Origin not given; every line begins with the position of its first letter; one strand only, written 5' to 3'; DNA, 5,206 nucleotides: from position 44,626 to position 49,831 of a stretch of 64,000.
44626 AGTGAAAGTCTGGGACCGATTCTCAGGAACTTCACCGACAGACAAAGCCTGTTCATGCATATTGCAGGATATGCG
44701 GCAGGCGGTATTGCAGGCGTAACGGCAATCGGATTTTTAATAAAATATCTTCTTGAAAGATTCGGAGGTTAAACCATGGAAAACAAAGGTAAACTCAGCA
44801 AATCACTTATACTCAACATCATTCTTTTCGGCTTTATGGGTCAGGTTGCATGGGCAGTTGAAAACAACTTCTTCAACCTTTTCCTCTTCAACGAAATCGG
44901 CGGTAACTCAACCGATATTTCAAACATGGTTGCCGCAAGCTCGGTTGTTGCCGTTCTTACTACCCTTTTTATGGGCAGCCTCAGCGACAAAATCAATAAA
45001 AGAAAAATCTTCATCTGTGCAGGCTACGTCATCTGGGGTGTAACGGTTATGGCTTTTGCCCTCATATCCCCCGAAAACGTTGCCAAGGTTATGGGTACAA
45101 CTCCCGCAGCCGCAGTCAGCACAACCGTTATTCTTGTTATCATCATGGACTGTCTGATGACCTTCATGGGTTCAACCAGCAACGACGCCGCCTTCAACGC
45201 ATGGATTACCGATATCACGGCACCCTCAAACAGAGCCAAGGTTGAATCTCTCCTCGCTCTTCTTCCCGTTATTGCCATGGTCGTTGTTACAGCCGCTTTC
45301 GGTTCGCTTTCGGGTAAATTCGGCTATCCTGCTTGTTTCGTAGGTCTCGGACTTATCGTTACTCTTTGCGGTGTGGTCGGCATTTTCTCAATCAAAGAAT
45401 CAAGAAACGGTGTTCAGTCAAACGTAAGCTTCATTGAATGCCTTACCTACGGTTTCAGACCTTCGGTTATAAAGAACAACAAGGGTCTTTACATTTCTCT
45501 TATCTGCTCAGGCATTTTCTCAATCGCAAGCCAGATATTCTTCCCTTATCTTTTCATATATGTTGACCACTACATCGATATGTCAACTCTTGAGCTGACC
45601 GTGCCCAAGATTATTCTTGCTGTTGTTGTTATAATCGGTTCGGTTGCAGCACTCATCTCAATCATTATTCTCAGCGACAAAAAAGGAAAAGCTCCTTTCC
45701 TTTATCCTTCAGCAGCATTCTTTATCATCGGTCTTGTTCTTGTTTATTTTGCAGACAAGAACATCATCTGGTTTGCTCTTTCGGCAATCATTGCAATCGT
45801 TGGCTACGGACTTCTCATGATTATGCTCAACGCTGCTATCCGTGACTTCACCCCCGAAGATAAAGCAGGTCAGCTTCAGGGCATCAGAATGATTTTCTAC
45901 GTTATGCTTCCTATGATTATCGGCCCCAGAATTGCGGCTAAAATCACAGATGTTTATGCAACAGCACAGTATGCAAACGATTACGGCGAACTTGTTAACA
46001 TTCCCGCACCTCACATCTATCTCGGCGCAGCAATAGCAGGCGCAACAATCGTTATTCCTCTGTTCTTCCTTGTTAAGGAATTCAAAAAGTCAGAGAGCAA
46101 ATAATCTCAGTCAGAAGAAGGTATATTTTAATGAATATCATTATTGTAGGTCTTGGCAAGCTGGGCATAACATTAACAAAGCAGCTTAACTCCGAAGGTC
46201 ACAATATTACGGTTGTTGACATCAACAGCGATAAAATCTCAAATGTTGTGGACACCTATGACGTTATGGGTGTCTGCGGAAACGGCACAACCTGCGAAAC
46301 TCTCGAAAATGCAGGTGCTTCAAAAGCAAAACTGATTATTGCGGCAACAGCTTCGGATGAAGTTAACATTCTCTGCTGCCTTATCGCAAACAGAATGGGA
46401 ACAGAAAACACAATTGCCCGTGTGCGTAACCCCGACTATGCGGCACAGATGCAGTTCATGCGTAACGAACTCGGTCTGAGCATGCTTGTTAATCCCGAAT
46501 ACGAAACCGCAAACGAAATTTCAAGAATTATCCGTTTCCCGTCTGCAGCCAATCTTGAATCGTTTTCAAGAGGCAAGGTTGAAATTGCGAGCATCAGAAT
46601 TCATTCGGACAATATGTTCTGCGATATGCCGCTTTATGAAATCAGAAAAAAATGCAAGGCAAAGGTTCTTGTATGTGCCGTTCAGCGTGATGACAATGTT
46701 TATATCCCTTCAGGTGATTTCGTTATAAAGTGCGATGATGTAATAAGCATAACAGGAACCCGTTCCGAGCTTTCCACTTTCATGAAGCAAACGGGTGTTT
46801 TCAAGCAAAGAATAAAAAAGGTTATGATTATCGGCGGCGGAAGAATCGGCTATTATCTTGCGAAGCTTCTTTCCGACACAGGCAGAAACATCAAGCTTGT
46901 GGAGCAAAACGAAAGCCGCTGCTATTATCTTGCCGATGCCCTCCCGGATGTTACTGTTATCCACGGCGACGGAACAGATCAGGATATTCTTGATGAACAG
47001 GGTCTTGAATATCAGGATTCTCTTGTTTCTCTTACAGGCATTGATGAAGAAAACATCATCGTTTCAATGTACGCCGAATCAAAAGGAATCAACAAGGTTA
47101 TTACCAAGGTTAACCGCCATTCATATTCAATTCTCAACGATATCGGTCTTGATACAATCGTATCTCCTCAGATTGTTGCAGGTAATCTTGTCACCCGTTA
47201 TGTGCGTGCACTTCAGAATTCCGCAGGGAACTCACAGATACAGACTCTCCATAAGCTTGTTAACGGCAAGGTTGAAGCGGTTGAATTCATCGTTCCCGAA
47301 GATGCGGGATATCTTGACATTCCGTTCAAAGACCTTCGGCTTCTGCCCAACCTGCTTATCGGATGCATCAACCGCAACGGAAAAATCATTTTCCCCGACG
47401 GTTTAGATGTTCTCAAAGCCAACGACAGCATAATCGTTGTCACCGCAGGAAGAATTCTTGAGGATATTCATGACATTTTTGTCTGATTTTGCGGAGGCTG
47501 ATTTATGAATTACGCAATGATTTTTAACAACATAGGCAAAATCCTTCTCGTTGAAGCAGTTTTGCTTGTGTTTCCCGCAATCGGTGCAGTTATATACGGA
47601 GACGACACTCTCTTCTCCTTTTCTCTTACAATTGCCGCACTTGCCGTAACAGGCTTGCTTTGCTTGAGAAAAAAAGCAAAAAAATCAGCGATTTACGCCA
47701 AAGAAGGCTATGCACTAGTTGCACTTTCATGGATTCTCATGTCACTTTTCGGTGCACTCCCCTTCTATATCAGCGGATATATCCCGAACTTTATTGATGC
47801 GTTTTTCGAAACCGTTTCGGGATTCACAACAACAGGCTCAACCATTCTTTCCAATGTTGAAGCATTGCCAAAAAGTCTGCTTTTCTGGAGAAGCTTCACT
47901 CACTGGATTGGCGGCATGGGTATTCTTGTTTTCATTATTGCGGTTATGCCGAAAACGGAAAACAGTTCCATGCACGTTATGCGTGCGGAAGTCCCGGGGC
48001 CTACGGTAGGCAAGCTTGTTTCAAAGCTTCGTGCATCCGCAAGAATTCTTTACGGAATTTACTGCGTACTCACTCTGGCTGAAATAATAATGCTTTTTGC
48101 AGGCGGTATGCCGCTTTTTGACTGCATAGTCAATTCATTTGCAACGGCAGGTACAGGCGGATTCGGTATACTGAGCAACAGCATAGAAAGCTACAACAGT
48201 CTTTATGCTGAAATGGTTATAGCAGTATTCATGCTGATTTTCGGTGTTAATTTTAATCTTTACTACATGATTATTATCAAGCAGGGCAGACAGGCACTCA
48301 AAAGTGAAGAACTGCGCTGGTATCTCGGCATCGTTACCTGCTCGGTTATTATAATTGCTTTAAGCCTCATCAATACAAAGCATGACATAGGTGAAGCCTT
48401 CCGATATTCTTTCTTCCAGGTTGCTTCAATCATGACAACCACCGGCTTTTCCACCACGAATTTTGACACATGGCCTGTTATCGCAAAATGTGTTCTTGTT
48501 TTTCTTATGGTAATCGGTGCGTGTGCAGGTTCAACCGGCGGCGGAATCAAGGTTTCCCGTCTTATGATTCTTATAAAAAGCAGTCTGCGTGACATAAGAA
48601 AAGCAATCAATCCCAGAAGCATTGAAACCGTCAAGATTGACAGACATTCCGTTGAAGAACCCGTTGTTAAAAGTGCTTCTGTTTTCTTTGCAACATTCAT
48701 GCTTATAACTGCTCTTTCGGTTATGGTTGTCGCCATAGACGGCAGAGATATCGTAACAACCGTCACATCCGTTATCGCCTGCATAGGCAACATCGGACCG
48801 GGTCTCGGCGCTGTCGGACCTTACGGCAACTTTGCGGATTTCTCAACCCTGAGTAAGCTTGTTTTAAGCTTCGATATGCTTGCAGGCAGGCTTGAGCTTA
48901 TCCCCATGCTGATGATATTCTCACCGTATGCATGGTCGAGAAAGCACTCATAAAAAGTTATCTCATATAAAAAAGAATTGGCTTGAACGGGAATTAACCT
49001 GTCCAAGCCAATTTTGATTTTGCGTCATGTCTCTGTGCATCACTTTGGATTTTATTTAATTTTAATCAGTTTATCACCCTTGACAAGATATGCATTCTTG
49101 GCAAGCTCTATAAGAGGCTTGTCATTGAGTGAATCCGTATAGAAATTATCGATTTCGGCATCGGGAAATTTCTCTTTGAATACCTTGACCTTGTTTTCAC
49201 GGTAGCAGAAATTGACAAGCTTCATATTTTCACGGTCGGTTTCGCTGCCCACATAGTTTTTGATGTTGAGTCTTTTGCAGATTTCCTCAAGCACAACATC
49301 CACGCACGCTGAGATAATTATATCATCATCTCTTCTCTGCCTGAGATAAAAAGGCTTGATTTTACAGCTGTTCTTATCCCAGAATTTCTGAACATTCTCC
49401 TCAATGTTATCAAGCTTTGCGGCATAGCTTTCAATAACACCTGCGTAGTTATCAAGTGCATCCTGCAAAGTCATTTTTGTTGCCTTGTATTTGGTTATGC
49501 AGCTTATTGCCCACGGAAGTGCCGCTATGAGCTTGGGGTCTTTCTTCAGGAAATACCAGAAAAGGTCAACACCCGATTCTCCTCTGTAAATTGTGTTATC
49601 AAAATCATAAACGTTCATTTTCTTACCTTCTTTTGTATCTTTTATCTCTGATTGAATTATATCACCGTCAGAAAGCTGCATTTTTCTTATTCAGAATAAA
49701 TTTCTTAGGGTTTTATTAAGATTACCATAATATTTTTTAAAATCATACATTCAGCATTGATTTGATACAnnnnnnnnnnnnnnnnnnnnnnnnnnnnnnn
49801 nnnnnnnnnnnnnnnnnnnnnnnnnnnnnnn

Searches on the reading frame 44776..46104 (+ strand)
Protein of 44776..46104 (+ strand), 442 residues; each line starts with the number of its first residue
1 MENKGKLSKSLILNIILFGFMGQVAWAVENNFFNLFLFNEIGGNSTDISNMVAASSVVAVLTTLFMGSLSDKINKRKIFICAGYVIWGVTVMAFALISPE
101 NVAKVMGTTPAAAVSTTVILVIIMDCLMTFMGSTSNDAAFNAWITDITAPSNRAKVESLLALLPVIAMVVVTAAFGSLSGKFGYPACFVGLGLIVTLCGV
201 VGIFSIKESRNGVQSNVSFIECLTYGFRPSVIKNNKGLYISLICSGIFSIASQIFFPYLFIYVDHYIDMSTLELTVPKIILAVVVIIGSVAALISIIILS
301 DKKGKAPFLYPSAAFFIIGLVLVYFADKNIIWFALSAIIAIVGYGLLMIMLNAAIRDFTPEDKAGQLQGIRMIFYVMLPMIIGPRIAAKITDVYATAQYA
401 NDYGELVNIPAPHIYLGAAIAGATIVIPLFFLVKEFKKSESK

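Call 8: search_protein_families(library=pfam, proteins=[window:44776-46104:+], max_evalue=0.001)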
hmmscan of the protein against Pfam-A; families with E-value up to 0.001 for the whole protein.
window:44776-46104:+ (442 aa): 3 families
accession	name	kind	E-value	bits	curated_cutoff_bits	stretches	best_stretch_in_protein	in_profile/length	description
PF07690.21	MFS_1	-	1.5e-28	100.2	33.4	1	18-384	4-347/347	Major Facilitator Superfamily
PF00083.30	Sugar_tr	-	0.00048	19.5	22.3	0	274-376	44-148/452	Sugar (and other) transporter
PF13347.12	MFS_2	-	0.00068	18.7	27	0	13-130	227-331/427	MFS/sugar transport protein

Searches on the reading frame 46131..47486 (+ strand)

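Call 54: search_protein_families(library=pfam, proteins=[window:46131-47486:+], max_evalue=0.0001)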
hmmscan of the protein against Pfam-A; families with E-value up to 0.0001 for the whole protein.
window:46131-47486:+ (451 aa): 12 families
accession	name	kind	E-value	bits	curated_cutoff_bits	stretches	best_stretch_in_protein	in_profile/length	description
PF02254.24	TrkA_N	-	1.2e-51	174.4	23.8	2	3-108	1-106/116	TrkA-N domain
PF02080.26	TrkA_C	-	1.1e-19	70.5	27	2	153-220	2-69/71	TrkA-C domain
PF03807.23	F420_oxidored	-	1e-08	36.1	21.6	0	3-74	2-68/94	NADP oxidoreductase coenzyme F420-dependent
PF13241.12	NAD_binding_7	-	5.3e-08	33.8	22.1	0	2-81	9-77/104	Putative NAD(P)-binding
PF03721.20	UDPG_MGDP_dh_N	-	1.1e-07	32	27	1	1-39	1-39/187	UDP-glucose/GDP-mannose dehydrogenase family, NAD binding domain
PF03446.21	NAD_binding_2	-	7.6e-07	29.7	21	0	3-107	2-101/161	NAD binding domain of 6-phosphogluconate dehydrogenase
PF01488.26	Shikimate_DH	-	3.6e-06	27.5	24.3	0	2-79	14-89/138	Shikimate / quinate 5-dehydrogenase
PF03435.24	Sacchrp_dh_NADP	-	1.4e-05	25.9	25.1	0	231-304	1-78/129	Saccharopine dehydrogenase NADP binding domain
PF00070.33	Pyr_redox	-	1.4e-05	25.9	22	0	230-261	1-32/82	Pyridine nucleotide-disulphide oxidoreductase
PF02737.24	3HCDH_N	-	1.9e-05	25.1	22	0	3-42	2-41/180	3-hydroxyacyl-CoA dehydrogenase, NAD binding domain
PF01494.25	FAD_binding_3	-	3.8e-05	23.5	22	0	230-263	3-36/349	FAD binding domain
PF07992.20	Pyr_redox_2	-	6e-05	23.1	26.1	0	220-261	132-175/291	Pyridine nucleotide-disulphide oxidoreductase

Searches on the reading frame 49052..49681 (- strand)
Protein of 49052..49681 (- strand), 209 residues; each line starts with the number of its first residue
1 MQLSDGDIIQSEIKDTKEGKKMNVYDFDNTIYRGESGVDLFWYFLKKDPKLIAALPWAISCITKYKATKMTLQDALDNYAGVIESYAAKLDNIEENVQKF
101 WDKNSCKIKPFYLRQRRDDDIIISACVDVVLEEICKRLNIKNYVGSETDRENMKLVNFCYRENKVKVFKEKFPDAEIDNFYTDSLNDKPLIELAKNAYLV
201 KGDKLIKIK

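Call 54: search_protein_families(library=pfam, proteins=[window:49052-49681:-], max_evalue=0.0001)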
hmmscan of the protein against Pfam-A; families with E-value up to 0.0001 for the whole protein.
window:49052-49681:- (209 aa): 1 family
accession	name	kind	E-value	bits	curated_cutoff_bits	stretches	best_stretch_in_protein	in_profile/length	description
PF12710.13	HAD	-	5.8e-11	43.6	27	1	24-191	2-188/189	haloacid dehalogenase-like hydrolase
